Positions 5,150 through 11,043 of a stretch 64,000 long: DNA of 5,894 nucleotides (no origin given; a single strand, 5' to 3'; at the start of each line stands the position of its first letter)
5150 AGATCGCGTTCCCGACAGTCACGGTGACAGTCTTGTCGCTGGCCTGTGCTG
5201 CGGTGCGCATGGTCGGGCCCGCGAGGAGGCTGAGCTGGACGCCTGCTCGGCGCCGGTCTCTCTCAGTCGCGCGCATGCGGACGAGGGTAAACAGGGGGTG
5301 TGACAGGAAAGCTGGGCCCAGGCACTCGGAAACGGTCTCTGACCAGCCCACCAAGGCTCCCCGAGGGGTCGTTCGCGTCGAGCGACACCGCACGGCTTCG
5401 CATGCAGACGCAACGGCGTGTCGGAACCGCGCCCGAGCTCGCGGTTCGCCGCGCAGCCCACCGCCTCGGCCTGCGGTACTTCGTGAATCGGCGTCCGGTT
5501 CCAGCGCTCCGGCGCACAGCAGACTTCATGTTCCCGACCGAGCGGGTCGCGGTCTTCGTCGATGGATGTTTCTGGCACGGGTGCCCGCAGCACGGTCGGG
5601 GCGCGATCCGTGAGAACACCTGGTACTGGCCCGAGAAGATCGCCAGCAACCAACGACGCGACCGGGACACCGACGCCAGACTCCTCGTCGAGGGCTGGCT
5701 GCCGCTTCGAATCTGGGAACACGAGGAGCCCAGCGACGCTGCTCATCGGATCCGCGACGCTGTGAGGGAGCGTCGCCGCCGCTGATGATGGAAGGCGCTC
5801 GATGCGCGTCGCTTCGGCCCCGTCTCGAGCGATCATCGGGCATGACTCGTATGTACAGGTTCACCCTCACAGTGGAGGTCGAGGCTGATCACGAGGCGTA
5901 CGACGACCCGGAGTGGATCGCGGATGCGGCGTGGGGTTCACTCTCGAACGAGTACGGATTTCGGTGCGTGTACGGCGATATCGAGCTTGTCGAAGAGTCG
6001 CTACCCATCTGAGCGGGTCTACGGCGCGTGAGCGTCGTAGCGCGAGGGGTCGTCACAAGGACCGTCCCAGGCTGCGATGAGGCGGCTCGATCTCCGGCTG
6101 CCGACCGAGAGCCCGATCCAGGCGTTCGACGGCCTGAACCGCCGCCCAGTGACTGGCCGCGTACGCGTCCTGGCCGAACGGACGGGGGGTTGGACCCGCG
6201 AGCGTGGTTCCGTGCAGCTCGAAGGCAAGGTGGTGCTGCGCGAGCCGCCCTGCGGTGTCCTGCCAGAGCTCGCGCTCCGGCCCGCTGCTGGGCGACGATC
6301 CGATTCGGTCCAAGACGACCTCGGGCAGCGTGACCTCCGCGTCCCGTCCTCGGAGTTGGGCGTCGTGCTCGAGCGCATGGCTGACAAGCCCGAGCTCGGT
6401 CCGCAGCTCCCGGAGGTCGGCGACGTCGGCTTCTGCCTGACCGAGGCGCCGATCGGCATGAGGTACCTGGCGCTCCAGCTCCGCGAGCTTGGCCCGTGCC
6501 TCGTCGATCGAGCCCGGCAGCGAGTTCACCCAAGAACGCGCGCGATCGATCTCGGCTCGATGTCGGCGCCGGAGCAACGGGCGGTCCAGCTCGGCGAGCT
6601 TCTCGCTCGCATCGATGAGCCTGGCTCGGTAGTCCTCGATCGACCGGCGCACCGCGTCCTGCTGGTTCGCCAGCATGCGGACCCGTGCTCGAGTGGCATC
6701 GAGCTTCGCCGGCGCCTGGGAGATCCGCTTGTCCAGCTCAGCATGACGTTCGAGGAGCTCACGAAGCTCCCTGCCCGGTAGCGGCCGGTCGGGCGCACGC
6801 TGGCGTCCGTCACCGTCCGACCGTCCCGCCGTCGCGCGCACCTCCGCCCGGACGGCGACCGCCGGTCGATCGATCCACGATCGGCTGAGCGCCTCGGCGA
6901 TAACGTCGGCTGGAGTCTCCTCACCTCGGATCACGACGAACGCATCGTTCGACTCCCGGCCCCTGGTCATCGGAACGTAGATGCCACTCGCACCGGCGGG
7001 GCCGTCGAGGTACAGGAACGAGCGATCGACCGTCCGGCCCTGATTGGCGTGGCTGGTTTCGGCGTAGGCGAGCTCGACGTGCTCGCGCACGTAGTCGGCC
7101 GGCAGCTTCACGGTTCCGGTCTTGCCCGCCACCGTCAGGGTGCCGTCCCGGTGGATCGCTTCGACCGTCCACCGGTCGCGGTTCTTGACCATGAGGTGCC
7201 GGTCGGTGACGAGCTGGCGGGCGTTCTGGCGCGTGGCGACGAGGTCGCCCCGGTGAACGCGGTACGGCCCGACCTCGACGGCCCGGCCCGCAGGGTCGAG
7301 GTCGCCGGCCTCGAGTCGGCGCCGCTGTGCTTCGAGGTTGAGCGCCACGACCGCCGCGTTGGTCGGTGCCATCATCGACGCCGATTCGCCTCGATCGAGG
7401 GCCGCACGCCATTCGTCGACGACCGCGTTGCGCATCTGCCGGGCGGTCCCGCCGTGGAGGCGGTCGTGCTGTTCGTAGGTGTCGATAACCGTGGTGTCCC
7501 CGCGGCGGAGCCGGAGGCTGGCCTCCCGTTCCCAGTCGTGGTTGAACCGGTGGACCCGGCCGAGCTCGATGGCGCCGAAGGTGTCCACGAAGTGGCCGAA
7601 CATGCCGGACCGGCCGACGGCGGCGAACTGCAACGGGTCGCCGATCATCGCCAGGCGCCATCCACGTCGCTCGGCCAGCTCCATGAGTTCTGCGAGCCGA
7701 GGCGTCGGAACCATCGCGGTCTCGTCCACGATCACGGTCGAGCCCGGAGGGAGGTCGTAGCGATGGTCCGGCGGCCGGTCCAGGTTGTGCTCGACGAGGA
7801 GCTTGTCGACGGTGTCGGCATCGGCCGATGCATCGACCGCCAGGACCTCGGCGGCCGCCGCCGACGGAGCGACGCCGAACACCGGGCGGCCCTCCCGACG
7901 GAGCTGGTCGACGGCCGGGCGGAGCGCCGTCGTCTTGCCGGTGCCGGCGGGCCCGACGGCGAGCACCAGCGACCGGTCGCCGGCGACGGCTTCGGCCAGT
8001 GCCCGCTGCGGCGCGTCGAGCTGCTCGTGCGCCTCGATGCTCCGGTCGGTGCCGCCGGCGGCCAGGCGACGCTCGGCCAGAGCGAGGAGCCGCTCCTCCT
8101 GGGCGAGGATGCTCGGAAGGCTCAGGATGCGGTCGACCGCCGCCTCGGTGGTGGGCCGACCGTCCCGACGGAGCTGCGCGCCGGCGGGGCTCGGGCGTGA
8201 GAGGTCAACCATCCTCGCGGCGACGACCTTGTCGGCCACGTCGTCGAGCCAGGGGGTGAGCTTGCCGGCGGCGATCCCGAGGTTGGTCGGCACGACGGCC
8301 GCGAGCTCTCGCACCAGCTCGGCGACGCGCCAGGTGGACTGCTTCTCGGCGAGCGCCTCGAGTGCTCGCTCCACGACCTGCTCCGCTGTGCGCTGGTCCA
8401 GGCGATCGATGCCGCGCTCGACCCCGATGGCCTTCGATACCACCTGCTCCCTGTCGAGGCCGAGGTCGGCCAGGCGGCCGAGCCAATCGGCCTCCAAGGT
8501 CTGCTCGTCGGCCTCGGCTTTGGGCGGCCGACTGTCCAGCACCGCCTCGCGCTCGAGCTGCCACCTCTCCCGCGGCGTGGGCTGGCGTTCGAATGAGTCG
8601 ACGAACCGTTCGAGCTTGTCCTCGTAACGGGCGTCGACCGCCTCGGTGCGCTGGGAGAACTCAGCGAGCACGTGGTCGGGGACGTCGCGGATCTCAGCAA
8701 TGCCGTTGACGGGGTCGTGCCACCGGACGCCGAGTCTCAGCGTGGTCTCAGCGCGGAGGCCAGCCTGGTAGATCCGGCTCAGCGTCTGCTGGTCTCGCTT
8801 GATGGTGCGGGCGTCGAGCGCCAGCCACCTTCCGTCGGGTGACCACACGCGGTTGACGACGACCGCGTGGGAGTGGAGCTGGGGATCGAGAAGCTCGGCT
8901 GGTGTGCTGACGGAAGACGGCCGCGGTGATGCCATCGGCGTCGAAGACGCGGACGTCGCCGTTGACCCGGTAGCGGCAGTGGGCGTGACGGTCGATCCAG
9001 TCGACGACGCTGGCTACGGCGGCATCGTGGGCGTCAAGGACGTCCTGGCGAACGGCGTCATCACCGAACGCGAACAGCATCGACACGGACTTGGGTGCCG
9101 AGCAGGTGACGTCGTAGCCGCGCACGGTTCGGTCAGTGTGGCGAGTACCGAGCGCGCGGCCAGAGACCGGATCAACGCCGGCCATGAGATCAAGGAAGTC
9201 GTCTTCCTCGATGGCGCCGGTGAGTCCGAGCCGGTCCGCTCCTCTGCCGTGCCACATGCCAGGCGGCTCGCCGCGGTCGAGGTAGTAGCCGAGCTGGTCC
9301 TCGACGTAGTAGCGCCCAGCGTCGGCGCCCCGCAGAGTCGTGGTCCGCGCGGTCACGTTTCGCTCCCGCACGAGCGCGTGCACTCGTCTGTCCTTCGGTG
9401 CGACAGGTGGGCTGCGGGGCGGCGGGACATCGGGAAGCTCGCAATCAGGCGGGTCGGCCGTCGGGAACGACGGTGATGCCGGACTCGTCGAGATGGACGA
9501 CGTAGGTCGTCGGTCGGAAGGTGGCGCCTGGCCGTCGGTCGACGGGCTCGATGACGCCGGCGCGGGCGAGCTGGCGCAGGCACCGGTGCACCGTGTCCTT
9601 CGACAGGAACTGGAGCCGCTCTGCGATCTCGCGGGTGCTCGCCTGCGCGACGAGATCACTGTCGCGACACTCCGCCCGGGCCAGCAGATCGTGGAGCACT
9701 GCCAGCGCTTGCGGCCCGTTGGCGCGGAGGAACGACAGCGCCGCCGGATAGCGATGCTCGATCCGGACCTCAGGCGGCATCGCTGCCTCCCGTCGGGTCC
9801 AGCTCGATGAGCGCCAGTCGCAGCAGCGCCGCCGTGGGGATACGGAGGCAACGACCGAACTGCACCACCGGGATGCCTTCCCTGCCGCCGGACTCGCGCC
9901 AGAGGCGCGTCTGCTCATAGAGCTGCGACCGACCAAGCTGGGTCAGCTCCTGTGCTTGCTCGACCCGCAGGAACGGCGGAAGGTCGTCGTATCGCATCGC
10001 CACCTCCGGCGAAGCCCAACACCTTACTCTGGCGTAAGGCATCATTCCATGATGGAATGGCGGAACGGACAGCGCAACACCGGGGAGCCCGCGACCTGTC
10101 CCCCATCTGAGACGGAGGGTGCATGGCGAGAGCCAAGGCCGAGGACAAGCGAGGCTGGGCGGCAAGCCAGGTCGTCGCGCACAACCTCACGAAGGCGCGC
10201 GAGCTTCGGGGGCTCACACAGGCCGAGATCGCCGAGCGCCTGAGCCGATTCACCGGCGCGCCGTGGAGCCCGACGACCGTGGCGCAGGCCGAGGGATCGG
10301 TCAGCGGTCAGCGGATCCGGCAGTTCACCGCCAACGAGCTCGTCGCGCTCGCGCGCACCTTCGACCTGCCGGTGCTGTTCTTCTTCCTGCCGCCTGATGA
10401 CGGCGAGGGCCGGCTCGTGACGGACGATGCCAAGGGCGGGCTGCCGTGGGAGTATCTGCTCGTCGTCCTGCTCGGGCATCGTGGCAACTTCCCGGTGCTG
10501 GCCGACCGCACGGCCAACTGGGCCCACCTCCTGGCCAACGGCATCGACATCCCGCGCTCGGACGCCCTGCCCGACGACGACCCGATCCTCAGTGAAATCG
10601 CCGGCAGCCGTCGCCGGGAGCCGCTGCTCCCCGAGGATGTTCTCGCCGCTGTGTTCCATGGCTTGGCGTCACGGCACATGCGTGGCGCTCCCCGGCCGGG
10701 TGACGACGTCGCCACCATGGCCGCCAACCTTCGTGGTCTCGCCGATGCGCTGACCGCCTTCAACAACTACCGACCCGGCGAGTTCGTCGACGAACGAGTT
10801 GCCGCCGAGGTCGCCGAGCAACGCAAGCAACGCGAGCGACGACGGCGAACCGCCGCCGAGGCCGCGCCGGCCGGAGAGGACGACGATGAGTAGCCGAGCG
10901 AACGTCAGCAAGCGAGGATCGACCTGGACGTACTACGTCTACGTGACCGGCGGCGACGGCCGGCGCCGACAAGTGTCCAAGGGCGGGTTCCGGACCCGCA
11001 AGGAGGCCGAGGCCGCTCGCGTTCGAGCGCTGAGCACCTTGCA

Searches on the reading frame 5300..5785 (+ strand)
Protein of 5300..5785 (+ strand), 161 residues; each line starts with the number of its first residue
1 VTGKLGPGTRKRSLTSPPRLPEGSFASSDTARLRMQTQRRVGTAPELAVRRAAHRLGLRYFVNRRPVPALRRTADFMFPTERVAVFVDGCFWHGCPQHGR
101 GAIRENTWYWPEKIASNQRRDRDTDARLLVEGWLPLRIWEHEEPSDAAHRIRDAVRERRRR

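Call 84: search_protein_families(library=pfam, proteins=[window:5300-5785:+], max_evalue=1)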
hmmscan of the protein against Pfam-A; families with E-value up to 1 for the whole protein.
window:5300-5785:+ (161 aa): 1 family
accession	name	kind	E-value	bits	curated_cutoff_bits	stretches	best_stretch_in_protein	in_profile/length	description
PF03852.21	Vsr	-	5.8e-14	52.1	27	1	33-94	11-69/74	DNA mismatch endonuclease Vsr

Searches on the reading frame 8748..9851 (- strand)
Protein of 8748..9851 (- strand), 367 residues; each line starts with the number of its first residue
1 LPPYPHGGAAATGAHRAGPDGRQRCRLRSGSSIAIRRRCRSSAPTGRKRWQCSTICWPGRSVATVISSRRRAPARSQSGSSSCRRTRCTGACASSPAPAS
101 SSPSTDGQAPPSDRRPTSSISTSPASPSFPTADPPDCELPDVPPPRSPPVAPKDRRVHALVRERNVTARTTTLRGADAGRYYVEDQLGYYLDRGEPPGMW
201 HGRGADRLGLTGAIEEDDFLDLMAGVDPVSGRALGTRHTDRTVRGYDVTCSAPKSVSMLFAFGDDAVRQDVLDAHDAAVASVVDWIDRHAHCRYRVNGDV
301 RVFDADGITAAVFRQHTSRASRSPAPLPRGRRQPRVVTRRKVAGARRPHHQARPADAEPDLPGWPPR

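Call 9: search_protein_families(library=pfam, proteins=[window:8748-9851:-], max_evalue=0.01)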
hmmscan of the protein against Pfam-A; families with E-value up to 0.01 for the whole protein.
window:8748-9851:- (367 aa): 1 family
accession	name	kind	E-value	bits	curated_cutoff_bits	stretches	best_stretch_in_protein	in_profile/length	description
PF08751.17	TrwC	-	5.7e-39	134.9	25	1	178-321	4-152/286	TrwC relaxase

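Call 23: search_protein_families(library=ncbifam, proteins=[window:8748-9851:-], max_evalue=0.001)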
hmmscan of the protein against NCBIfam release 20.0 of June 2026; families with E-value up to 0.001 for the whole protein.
window:8748-9851:- (367 aa): 4 families
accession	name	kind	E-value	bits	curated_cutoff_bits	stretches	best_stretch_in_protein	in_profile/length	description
NF041492.1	MobF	equivalog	1.8e-29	103.3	100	1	172-320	6-166/299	MobF family relaxase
TIGR02686.1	relax_trwC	domain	2.1e-24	86.6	145.5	1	178-321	1-144/286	conjugative relaxase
TIGR02760.1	TraI_TIGR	equivalog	7.4e-24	83.4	929.85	1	177-320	12-156/1960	conjugative transfer relaxase/helicase TraI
NF010263.0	PRK13709.1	equivalog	7.3e-22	76.6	2212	1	176-320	11-151/1752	conjugative transfer relaxase/helicase TraI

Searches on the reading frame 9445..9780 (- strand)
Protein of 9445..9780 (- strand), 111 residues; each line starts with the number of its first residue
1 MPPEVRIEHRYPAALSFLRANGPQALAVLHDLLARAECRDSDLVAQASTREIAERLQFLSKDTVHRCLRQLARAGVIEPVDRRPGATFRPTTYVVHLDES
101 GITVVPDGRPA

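Call 71: search_protein_families(library=phrogs, proteins=[window:9445-9780:-], max_evalue=0.001)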
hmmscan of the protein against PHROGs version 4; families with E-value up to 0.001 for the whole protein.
window:9445-9780:- (111 aa): 3 families
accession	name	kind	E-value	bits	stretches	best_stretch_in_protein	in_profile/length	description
phrog_11233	-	DNA, RNA and nucleotide metabolism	7.7e-05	23.2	1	36-78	37-79/297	replication initiation protein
phrog_8102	-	DNA, RNA and nucleotide metabolism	0.00021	21.5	1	24-93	35-104/337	replication initiation protein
phrog_678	-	DNA, RNA and nucleotide metabolism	0.00037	21.2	1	30-101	80-140/346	replication initiation O-like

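Call 84: search_protein_families(library=pfam, proteins=[window:9445-9780:-], max_evalue=1)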
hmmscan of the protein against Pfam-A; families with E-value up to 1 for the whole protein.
window:9445-9780:- (111 aa): 21 families
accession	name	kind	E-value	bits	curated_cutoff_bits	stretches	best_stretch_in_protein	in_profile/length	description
PF01726.22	LexA_DNA_bind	-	1.7e-05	25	23.7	1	48-84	27-63/65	LexA DNA binding domain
PF05719.16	GPP34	-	8.8e-05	23.1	29.1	1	25-95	60-123/201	Golgi phosphoprotein 3 (GPP34)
PF13545.12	HTH_Crp_2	-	0.00017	21.9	27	1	31-82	9-56/70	Crp-like helix-turn-helix domain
PF13412.12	HTH_24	-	0.00053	19.9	21.9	1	47-78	18-48/48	Winged helix-turn-helix DNA-binding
PF12802.13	MarR_2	-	0.00095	19.7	27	1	47-80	21-53/61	MarR family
PF12840.13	HTH_20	-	0.001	19.4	27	1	47-79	19-50/51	Helix-turn-helix domain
PF03428.19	RP-C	-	0.0033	17.7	24.4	1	24-82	45-106/175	Replication protein C N-terminal domain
PF22979.2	HTH_69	-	0.0047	17.3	27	1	49-81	29-60/69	Winged helix-turn-helix domain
PF13463.12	HTH_27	-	0.0064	17.2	22.2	1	47-82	19-57/68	Winged helix DNA-binding domain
PF01978.25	TrmB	-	0.0069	16.7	25.6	1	46-92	22-61/68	Sugar-specific transcriptional regulator TrmB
PF13814.12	Replic_Relax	-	0.0082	16.7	25.3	1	48-106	11-71/191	Replication-relaxation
PF09339.16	HTH_IclR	-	0.0083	16.3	22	1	48-78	20-49/52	IclR helix-turn-helix domain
PF14394.12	DUF4423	-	0.011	16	30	1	46-81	36-70/165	Domain of unknown function (DUF4423)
PF25213.1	HVO_A0261_N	-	0.012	15.9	35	1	46-83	24-60/86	HVO_A0261 N-terminal domain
PF13551.12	HTH_29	-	0.02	15.4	28.1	1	48-85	14-51/64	Winged helix-turn helix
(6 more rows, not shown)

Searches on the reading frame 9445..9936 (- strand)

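Call 10: search_protein_families(library=pfam, proteins=[window:9445-9936:-], max_evalue=0.01)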
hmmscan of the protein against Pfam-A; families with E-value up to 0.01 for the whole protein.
window:9445-9936:- (163 aa): 7 families
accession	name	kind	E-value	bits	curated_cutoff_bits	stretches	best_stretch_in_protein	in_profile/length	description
PF01726.22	LexA_DNA_bind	-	2.8e-05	24.2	23.7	1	100-136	27-63/65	LexA DNA binding domain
PF05719.16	GPP34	-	0.00022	21.8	29.1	1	77-147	60-123/201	Golgi phosphoprotein 3 (GPP34)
PF13545.12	HTH_Crp_2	-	0.00037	20.8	27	1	91-134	15-56/70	Crp-like helix-turn-helix domain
PF13412.12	HTH_24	-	0.0011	18.9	21.9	1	99-130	18-48/48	Winged helix-turn-helix DNA-binding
PF12802.13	MarR_2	-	0.0023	18.5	27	1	99-132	21-53/61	MarR family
PF12840.13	HTH_20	-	0.0025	18.2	27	0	99-131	19-50/51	Helix-turn-helix domain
PF03428.19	RP-C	-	0.0067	16.7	24.4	1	75-134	44-106/175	Replication protein C N-terminal domain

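Call 23: search_protein_families(library=ncbifam, proteins=[window:9445-9936:-], max_evalue=0.001)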
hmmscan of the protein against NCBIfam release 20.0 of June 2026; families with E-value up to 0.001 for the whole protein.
window:9445-9936:- (163 aa): 1 family
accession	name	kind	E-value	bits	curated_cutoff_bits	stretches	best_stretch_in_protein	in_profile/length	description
TIGR00498.1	lexA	equivalog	0.00087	18.9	110.95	0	100-137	27-64/203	transcriptional repressor LexA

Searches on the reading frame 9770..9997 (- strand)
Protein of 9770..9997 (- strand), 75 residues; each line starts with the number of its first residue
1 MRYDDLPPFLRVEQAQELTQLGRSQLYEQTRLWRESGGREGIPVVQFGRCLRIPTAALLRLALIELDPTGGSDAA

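Call 71: search_protein_families(library=phrogs, proteins=[window:9770-9997:-], max_evalue=0.001)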
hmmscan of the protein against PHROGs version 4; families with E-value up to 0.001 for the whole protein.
window:9770-9997:- (75 aa): 0 families

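Call 84: search_protein_families(library=pfam, proteins=[window:9770-9997:-], max_evalue=1)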
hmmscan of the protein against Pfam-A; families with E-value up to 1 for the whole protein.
window:9770-9997:- (75 aa): 2 families
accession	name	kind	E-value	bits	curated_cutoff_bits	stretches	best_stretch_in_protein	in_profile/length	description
PF12728.13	HTH_17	-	0.0031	18.2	27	1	9-61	1-46/51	Helix-turn-helix domain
PF05930.18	Phage_AlpA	-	0.17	12.3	21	1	9-29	3-23/51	Prophage CP4-57 regulatory protein (AlpA)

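Call 87: search_solved_structures(query=window:9770-9997:-, max_evalue=1)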
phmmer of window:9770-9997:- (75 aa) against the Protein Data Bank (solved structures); distinct sequences matched with E-value up to 1: 0.

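Call 103: predict_structure(alignment_id=A2)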
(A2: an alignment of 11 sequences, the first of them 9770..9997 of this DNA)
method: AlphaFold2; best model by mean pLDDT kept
length: 75 residues; sequences in the alignment: 11
mean_pLDDT: 77.3   pTM: 0.61
mean pLDDT of the five models: 77.3, 55.7, 54.7, 51.7, 50.8
residues with pLDDT >= 90: 11; 70-90: 47; 50-70: 6; < 50: 11
segments of 3 or more residues with pLDDT < 50: 65-75
pLDDT, mean of each block of 10 residues (from residue 1): 78 86 88 89 86 84 50 36
secondary structure, 60 per line:
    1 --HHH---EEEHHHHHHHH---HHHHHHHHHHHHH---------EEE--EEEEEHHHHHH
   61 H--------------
elements in order: E9-11 H12-19 H23-35 E45-47 E50-54 H55-61

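Call 106: fold_search(model_id=the predicted structure, library=pdb)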
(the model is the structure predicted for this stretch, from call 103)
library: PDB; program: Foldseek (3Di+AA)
matches with E <= 10: 286; with E <= 0.001: 0
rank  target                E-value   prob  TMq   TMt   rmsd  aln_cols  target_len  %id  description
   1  8dgl_B                5.4e-02  0.99  0.49  0.52   3.6        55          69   27  Crystal Structure of the RdfS Excisionase (released 2022-10-05)
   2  8dgl_A                6.1e-02  0.99  0.52  0.57   3.6        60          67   25  Crystal Structure of the RdfS Excisionase (released 2022-10-05)
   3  4j2n_C                1.3e-01  0.98  0.51  0.66   2.7        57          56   18  Crystal Structure of mycobacteriophage Pukovnik Xis (released 2013-10-23)
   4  4j2n_A                1.6e-01  0.97  0.51  0.68   2.8        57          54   18  Crystal Structure of mycobacteriophage Pukovnik Xis (released 2013-10-23)
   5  6j05_A                3.0e-01  0.54  0.43  0.34   6.7        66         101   14  Structures of two ArsR As(III)-responsive repressors: implications for the mechanism of derepression (released 2019-07-03)
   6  4p0y_A                3.9e-01  0.77  0.49  0.35   3.1        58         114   14  Structure of the double stranded DNA binding type IV secretion protein TraN from Enterococcus (released 2014-07-30)
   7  6amk_A                4.2e-01  0.77  0.50  0.68   2.9        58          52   16  Structure of Streptomyces venezuelae BldC-whiI opt complex (released 2018-03-28)
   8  4p0z                  4.8e-01  0.72  0.49  0.34   3.0        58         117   12  Structure of the double stranded DNA binding type IV secretion protein TraN from Enterococcus (released 2014-07-30)
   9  6ama_Y                5.1e-01  0.77  0.52  0.65   3.7        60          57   15  Structure of S. coelicolor/S. venezuelae BldC-smeA-ssfA complex to 3.09 Angstrom (released 2018-03-28)
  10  4pm3_A                5.1e-01  0.63  0.50  0.36   5.7        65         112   14  Structure of the double-stranded DNA binding type IV secretion protein TraN from Enterococcus (released 2014-07-30)
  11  1mb1                  5.5e-01  0.18  0.31  0.27   5.0        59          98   17  MBP1 FROM SACCHAROMYCES CEREVISIAE (released 1998-07-29)
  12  3m8f_B                6.3e-01  0.35  0.42  0.35   4.5        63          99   13  Protein structure of type III plasmid segregation TubR mutant (released 2010-07-07)
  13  5i44_B                7.1e-01  0.82  0.57  0.61   3.9        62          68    3  Structure of RacA-DNA complex; P21 form (released 2016-05-04)
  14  6ama_B                7.1e-01  0.72  0.52  0.67   3.2        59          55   14  Structure of S. coelicolor/S. venezuelae BldC-smeA-ssfA complex to 3.09 Angstrom (released 2018-03-28)
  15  1y6u_MODEL_1_A        8.2e-01  0.69  0.55  0.67   3.9        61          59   16  The Structure of the Excisionase (Xis) Protein from Conjugative Transposon Tn916 Provides Insights into the Re (released 2005-03-15)
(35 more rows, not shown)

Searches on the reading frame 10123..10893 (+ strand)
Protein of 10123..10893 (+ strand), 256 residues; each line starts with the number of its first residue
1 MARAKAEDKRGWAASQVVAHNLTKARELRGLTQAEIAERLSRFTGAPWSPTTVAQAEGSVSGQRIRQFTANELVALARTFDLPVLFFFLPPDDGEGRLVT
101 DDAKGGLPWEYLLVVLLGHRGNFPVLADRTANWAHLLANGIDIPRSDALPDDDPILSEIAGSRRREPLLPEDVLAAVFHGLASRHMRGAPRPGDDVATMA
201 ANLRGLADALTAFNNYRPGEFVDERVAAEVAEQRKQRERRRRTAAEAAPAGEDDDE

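Call 10: search_protein_families(library=pfam, proteins=[window:10123-10893:+], max_evalue=0.01)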
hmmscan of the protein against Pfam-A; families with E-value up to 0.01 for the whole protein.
window:10123-10893:+ (256 aa): 1 family
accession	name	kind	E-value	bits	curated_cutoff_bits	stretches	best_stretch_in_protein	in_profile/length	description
PF13560.12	HTH_31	-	0.0026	18.5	27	1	22-83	6-57/64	Helix-turn-helix domain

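Call 23: search_protein_families(library=ncbifam, proteins=[window:10123-10893:+], max_evalue=0.001)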
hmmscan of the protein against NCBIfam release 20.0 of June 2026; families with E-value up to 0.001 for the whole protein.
window:10123-10893:+ (256 aa): 0 families

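Call 71: search_protein_families(library=phrogs, proteins=[window:10123-10893:+], max_evalue=0.001)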
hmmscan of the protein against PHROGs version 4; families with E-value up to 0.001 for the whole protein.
window:10123-10893:+ (256 aa): 0 families

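Call 84: search_protein_families(library=pfam, proteins=[window:10123-10893:+], max_evalue=1)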
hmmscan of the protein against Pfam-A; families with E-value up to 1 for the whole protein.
window:10123-10893:+ (256 aa): 4 families
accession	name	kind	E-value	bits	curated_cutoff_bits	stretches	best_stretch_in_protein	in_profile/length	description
PF13560.12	HTH_31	-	0.0026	18.5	27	1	22-83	6-57/64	Helix-turn-helix domain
PF01381.28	HTH_3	-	0.039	14.4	23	1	24-57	3-30/55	Helix-turn-helix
PF12220.14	U1snRNP70_N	-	0.17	12.9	23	1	183-247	17-77/92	U1 small nuclear ribonucleoprotein of 70kDa MW N terminal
PF12844.13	HTH_19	-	0.19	12.1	30.2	1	21-40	3-22/64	Helix-turn-helix domain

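Call 86: search_solved_structures(query=window:10123-10893:+, max_evalue=1)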
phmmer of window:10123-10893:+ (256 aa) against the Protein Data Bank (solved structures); distinct sequences matched with E-value up to 1: 3.
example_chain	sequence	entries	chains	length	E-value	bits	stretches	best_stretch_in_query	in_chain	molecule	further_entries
9w2t_e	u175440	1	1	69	0.9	12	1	200-253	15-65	ATP synthase F(0) complex subunit e, mitochondrial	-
6zbb_e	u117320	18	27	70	0.93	12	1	200-253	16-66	ATP synthase subunit e, mitochondrial | ATP synthase F(0) complex subunit e, mitochondrial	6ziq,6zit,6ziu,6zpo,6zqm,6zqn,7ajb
6tt7_T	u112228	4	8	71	0.97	11.9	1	200-253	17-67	Subunit e | ATP synthase subunit e, mitochondrial | ATP synthase F(0) complex subunit e, mitochondrial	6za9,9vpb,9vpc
